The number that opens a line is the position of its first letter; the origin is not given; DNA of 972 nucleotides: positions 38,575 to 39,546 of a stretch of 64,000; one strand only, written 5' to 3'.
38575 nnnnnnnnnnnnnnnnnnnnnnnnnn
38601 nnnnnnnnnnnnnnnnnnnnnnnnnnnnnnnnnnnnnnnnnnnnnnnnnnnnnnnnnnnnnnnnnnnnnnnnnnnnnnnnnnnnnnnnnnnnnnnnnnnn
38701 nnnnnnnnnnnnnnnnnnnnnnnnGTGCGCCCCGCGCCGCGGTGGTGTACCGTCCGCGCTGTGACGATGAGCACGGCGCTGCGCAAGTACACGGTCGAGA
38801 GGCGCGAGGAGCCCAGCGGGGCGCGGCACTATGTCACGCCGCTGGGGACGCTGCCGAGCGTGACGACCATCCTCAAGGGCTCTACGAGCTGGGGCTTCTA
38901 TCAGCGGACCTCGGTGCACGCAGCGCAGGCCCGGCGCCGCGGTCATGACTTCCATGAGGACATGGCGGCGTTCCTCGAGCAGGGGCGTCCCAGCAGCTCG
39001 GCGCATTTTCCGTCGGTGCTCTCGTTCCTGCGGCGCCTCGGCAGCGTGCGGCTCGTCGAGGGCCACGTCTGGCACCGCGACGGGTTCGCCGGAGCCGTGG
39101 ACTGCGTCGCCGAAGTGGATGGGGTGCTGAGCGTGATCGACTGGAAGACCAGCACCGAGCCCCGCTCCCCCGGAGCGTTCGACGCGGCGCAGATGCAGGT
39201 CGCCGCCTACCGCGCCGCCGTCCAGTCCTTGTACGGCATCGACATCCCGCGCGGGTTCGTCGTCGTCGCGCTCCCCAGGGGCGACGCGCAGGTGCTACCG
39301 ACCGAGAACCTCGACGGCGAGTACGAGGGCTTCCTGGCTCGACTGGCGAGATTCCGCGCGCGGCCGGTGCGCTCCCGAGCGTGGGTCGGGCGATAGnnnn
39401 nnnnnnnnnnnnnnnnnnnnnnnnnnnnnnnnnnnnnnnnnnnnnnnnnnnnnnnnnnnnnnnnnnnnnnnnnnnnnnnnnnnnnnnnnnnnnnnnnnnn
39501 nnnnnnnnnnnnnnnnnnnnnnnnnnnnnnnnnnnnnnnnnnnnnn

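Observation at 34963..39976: Nested third event: a 0.9-kb single-gene RecB-like PD-(D/E)XK nuclease cassette sits exactly in the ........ catalytic-loop codons of another kinase, flanked by AGCCGAG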

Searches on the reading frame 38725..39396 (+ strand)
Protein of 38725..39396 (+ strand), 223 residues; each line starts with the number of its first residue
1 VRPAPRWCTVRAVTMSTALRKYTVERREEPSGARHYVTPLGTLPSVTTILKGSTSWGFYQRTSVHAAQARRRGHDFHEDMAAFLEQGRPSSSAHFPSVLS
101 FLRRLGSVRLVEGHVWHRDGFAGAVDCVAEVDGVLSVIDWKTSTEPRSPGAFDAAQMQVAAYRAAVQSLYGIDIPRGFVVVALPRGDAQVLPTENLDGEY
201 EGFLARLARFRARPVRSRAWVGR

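Call 8: search_protein_families(library=ncbifam, proteins=[window:38725-39396:+], max_evalue=1)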
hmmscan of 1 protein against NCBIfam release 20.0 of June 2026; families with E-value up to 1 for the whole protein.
window:38725-39396:+ (223 aa): 3 families
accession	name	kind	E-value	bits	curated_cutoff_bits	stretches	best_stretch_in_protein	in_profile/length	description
TIGR00372.1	cas4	equivalog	1.8e-07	31.2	65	1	101-199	45-142/180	CRISPR-associated protein Cas4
TIGR02784.1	addA_alphas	equivalog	0.1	10.9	860.75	1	121-170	1067-1118/1138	double-strand break repair helicase AddA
NF049935.1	cas4g_cas1g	exception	0.12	10.8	560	1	119-210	73-164/546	CRISPR-associated endonuclease Cas4g/Cas1g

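Call 10: search_protein_families(library=pfam, proteins=[window:38725-39393:+], max_evalue=0.01)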
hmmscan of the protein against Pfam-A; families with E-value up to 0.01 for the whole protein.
window:38725-39393:+ (223 aa): 1 family
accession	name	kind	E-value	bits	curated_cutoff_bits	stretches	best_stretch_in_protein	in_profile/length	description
PF12705.13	PDDEXK_1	-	4.8e-06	27.1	22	1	104-169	118-172/247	PD-(D/E)XK nuclease superfamily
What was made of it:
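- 38767..39396 (+): MGME1-type PD-(D/E)XK exonuclease gene, 209 aa (NCBI MFO0577422.1). PDDEXK_1 27 bits (call 10).
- On Insertion sequence / transposon: There is no transposase domain in Pfam or NCBIfam (calls 8, 10).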

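Call 12: find_encoding_contigs(protein=window:38767-39393:+, flank=10000, max_places=10)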
Protein window:38767-39393:+ (209 aa): 1 contig read that carries it; 1 place shown.
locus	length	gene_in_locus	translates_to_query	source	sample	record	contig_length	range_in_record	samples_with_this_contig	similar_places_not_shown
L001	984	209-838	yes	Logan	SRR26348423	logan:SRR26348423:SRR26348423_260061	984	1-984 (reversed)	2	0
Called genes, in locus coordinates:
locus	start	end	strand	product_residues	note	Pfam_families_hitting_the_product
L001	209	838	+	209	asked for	PF12705:PDDEXK_1 (weak)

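Call 13: find_homologous_proteins(query=window:38767-39393:+)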
Query window:38767-39393:+ (209 aa): 95 proteins with E <= 0.001 among 1221 candidates.
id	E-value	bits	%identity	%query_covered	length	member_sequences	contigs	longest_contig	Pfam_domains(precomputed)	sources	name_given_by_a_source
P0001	3.2e-135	466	100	100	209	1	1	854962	PF12705.14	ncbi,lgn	ncbi:MAG: PD-(D/E)XK nuclease family protein [Polyangia bacterium]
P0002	2.3e-120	418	89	100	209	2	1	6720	PF12705.14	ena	-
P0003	2.1e-84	300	68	100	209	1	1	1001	PF12705.14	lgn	-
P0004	2.5e-71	258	66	95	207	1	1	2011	PF12705.14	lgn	-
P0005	3.6e-70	254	62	95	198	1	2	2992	PF12705.14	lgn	-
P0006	2.4e-61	225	56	95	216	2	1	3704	PF12705.14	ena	-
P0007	8.7e-60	220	55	99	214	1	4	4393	PF12705.14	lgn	-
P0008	9.5e-57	210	53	93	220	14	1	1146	PF12705.14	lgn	-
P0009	1.1e-56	210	52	96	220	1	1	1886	PF12705.14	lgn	-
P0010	3.4e-52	195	51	92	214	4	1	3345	PF12705.14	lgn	-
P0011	1.2e-49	187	46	94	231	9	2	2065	PF12705.14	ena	-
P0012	3.3e-48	182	48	93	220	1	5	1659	PF12705.14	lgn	-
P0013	8.9e-48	181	50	84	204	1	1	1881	PF12705.14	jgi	jgi:ATP-dependent exoDNAse (exonuclease V) beta subunit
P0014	2.5e-47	179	50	95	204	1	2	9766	PF12705.14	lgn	-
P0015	8.8e-47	178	52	89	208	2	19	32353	PF12705.14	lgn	-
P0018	3.3e-46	176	51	89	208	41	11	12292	PF12705.14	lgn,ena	-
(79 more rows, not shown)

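Call 14: find_encoding_contigs(protein=P0002, flank=5000, max_places=4)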
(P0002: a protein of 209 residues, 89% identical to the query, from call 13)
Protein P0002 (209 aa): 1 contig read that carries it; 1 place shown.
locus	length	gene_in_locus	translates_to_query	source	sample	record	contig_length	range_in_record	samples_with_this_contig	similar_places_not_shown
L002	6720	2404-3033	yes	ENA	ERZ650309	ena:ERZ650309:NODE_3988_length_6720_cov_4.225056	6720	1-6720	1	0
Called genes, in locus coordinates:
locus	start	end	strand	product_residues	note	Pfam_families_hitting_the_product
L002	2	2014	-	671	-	?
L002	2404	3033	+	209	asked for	PF12705:PDDEXK_1 (weak)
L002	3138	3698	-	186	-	PF00069:Pkinase, PF07714:PK_Tyr_Ser-Thr, PF01636:APH (weak)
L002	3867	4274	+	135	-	-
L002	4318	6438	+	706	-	PF00069:Pkinase, PF07714:PK_Tyr_Ser-Thr (weak), PF13191:AAA_16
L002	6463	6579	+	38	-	-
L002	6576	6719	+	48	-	?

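Call 15: find_encoding_contigs(protein=P0015, flank=5000, max_places=10)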
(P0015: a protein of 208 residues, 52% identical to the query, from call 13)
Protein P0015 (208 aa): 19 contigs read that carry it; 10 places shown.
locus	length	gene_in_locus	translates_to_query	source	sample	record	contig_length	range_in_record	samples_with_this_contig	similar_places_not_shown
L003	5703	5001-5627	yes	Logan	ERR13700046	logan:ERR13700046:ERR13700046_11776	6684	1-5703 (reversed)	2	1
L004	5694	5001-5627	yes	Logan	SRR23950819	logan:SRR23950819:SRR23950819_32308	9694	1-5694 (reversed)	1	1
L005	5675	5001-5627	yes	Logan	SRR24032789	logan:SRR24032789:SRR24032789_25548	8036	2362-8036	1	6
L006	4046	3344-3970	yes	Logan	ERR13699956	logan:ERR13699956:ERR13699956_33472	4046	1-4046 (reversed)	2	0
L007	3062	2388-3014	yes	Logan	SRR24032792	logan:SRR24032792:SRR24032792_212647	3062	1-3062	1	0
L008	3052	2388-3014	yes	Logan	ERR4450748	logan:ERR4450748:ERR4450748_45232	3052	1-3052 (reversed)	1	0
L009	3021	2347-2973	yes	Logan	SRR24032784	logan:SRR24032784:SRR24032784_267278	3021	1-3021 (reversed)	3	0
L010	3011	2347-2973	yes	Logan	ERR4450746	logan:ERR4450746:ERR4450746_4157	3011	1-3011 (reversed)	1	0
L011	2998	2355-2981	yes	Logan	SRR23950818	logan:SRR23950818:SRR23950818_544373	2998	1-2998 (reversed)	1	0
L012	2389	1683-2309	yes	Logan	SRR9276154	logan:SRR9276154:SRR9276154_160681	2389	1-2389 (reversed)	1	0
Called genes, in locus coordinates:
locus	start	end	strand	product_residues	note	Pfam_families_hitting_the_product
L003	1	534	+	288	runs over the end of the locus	PF00378:ECH_1, PF16113:ECH_2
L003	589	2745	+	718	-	PF13492:GAF_3 (faint), PF00512:HisKA, PF02518:HATPase_c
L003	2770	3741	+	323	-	-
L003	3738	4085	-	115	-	PF00126:HTH_1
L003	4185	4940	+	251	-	PF00557:Peptidase_M24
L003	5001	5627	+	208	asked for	PF12705:PDDEXK_1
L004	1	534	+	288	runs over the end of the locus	PF00378:ECH_1, PF16113:ECH_2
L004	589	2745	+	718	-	PF13492:GAF_3 (faint), PF00512:HisKA, PF02518:HATPase_c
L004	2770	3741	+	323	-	-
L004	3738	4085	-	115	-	PF00126:HTH_1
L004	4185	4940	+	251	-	PF00557:Peptidase_M24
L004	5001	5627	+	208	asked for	PF12705:PDDEXK_1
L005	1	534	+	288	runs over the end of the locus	PF00378:ECH_1, PF16113:ECH_2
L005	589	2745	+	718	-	PF13492:GAF_3 (faint), PF00512:HisKA, PF02518:HATPase_c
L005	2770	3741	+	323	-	-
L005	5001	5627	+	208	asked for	PF12705:PDDEXK_1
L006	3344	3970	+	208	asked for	PF12705:PDDEXK_1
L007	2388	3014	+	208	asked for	PF12705:PDDEXK_1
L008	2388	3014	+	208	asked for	PF12705:PDDEXK_1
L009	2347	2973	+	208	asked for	PF12705:PDDEXK_1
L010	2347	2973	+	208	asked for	PF12705:PDDEXK_1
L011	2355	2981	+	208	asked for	PF12705:PDDEXK_1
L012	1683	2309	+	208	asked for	PF12705:PDDEXK_1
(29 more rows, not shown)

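Call 16: find_encoding_contigs(protein=P0018, flank=5000, max_places=10)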
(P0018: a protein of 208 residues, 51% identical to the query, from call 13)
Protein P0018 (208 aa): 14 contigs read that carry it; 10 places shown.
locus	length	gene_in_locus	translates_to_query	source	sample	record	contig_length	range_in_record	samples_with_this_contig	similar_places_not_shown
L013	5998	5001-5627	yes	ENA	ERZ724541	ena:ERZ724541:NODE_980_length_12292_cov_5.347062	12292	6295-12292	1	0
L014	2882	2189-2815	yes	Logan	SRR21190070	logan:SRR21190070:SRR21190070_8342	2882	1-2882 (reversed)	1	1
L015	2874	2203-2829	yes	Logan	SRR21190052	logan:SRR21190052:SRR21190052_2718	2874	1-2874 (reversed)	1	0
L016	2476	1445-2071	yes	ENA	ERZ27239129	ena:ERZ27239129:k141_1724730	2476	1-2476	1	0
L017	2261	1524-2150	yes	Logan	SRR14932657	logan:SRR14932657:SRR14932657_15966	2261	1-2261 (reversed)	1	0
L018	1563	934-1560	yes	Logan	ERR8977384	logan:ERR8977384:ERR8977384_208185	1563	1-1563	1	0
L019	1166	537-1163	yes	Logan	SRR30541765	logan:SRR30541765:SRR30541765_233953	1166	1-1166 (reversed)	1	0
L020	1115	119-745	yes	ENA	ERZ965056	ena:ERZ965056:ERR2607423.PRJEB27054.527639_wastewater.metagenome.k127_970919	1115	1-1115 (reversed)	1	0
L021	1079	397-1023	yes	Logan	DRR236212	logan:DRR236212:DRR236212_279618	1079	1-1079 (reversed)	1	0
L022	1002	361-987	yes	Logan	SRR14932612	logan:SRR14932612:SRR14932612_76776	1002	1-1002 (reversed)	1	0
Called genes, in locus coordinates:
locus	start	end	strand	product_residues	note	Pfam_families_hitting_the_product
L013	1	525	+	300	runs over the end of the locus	PF00378:ECH_1, PF16113:ECH_2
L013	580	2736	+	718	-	PF13492:GAF_3 (faint), PF00512:HisKA, PF02518:HATPase_c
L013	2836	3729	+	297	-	-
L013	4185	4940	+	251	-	PF00557:Peptidase_M24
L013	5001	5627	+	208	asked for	PF12705:PDDEXK_1 (weak)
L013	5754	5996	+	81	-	?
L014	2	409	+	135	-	?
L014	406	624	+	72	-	PF14206:Cys_rich_CPCC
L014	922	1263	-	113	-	PF00126:HTH_1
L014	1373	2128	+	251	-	PF00557:Peptidase_M24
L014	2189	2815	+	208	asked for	PF12705:PDDEXK_1 (weak)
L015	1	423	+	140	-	?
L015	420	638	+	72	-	PF14206:Cys_rich_CPCC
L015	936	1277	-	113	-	PF00126:HTH_1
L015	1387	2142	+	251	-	PF00557:Peptidase_M24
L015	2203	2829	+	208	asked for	PF12705:PDDEXK_1 (weak)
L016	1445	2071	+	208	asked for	PF12705:PDDEXK_1 (weak)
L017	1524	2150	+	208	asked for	PF12705:PDDEXK_1 (weak)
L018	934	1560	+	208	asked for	PF12705:PDDEXK_1 (weak)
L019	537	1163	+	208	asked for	PF12705:PDDEXK_1 (weak)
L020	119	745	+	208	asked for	PF12705:PDDEXK_1 (weak)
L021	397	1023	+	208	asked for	PF12705:PDDEXK_1 (weak)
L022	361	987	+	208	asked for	PF12705:PDDEXK_1 (weak)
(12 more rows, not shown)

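Call 32: find_related_loci(query=A1, collection=genome_contigs, flank=4000)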
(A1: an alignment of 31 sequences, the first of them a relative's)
Query A1 (209 aa) in genome_contigs; peptide patterns used: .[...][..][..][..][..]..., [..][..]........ (x = any residue, [..] = any of these).
181 stretches matched a pattern; 134 encode a relative of the query (tblastn E <= 1e-3); the best 80 are kept; 80 distinct loci.
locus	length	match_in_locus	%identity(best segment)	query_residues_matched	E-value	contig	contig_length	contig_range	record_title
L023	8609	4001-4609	52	5-199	1e-56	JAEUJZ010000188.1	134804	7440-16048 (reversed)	MAG: Myxococcales bacterium isolate new MAG-82 k141_4577753, whole genome shotgun sequence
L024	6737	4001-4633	51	5-207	1e-56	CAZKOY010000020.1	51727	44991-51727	MAG TPA_asm: uncultured Myxococcales bacterium isolate SRP189682_co2_316 genome assembly, contig: NODE_574_length_51727_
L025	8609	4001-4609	52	5-205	2e-56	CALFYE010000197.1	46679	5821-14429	MAG TPA_asm: uncultured Myxococcales bacterium isolate SRR6231182_bin.43_CONCOCT_v1.1_MAG genome assembly, contig: ERZ65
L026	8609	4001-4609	52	5-203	4e-53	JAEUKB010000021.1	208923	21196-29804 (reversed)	MAG: Myxococcales bacterium isolate new MAG-84 k141_4304130, whole genome shotgun sequence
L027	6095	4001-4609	52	5-205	2e-57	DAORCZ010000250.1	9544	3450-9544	MAG TPA_asm: Pseudomonadota bacterium isolate AMR_MDS_0893 NODE_4953_length_9544_cov_6.075456, whole genome shotgun sequ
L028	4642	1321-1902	35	5-177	6e-23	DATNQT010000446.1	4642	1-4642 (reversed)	MAG TPA_asm: Candidatus Sericytochromatia bacterium isolate SMAG_U16514 k141_705928, whole genome shotgun sequence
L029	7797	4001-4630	33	17-209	8e-23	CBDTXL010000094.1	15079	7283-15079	MAG TPA_asm: uncultured bacterium isolate ERR2431955_maxbin2_4 genome assembly, contig: ERZ23878311.2296, whole genome s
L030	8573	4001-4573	37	5-177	1e-22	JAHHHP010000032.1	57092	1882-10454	MAG: Myxacorys chilensis ATA2-1-KO14 scaffold_49_c1, whole genome shotgun sequence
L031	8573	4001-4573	36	5-177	2e-22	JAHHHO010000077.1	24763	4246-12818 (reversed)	MAG: Myxacorys californica WJT36-NPBG1 scaffold_212_c1, whole genome shotgun sequence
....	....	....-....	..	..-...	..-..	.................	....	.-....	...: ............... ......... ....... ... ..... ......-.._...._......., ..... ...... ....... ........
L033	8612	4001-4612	34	17-196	3e-22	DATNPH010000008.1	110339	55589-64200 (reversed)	MAG TPA_asm: Coleofasciculaceae cyanobacterium isolate SMAG_U16476 k141_540978, whole genome shotgun sequence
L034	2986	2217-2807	35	29-202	9e-22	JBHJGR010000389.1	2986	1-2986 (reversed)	MAG: Elainellaceae cyanobacterium isolate sb_S4C509_1 S4Ck141_404002, whole genome shotgun sequence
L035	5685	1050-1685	31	12-199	1e-21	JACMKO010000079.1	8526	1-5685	MAG: Leptolyngbya sp. ES-bin-22 ES-bin-22-contig-k141_2120758, whole genome shotgun sequence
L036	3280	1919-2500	34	5-177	3e-21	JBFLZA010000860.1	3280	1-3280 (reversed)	MAG: Cyanobacteriota bacterium isolate MAG099 MAG099_860, whole genome shotgun sequence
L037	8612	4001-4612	33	20-202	5e-21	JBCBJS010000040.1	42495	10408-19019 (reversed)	MAG: Cyanobacteria bacterium J06626_6 NODE_40_length_42495_cov_24.553939, whole genome shotgun sequence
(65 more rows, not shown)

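Call 36: find_encoding_contigs(protein=P0005, flank=5000, max_places=4)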
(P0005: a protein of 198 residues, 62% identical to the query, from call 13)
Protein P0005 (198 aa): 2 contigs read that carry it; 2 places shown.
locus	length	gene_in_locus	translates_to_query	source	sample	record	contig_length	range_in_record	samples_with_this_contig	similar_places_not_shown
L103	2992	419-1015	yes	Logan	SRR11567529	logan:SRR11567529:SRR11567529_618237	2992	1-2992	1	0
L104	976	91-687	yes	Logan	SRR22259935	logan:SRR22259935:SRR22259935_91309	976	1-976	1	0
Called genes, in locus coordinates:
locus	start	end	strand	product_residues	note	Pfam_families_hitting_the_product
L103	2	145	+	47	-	?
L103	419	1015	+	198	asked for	PF12705:PDDEXK_1 (weak)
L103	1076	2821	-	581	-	-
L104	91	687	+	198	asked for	PF12705:PDDEXK_1 (weak)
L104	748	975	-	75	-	?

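Call 37: find_encoding_contigs(protein=P0007, flank=5000, max_places=6)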
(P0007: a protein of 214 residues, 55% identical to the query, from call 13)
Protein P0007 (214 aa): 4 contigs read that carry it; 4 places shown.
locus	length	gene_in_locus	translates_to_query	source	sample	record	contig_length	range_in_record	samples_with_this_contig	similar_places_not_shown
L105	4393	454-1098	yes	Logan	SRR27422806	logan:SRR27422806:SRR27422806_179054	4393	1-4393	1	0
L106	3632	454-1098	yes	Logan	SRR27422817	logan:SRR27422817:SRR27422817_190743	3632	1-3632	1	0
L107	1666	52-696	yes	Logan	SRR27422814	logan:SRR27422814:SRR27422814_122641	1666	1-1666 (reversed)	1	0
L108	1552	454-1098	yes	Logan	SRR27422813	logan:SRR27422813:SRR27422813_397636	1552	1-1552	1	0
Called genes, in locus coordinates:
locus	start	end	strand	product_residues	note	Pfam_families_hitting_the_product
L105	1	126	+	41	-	?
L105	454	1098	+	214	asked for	PF12705:PDDEXK_1 (weak)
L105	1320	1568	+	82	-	PF13560:HTH_31, PF01381:HTH_3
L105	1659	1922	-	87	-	-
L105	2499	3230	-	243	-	-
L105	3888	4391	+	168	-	?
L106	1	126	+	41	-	?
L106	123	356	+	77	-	-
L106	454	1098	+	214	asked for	PF12705:PDDEXK_1 (weak)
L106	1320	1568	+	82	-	PF13560:HTH_31, PF01381:HTH_3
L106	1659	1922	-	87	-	-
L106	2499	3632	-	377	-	?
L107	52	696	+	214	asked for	PF12705:PDDEXK_1 (weak)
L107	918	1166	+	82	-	PF13560:HTH_31, PF01381:HTH_3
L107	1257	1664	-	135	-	?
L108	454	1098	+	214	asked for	PF12705:PDDEXK_1 (weak)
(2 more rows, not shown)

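Call 38: find_encoding_contigs(protein=P0006, flank=5000, max_places=4)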
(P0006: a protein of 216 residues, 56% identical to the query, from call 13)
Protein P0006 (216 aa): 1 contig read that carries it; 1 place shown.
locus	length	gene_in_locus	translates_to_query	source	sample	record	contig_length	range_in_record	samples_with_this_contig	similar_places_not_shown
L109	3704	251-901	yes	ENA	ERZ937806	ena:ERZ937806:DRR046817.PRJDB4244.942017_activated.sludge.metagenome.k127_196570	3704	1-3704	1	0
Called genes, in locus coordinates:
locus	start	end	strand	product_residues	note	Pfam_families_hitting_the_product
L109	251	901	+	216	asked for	PF12705:PDDEXK_1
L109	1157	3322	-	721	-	PF00462:Glutaredoxin (faint), PF01323:DSBA, PF13098:Thioredoxin_2 (faint), PF13192:Thioredoxin_3 (faint), PF13462:Thioredoxin_4, PF01323:DSBA, PF13462:Thioredoxin_4, PF01323:DSBA, +2 more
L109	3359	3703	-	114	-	?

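Call 39: find_encoding_contigs(protein=P0004, flank=5000, max_places=4)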
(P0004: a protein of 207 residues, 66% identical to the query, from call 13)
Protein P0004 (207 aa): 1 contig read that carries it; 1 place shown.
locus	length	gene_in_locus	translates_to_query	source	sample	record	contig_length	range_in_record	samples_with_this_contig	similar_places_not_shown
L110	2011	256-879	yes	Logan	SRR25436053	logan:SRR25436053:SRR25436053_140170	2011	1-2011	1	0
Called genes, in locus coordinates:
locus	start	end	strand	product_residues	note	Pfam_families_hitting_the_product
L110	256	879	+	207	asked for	PF12705:PDDEXK_1 (weak)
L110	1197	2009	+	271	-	?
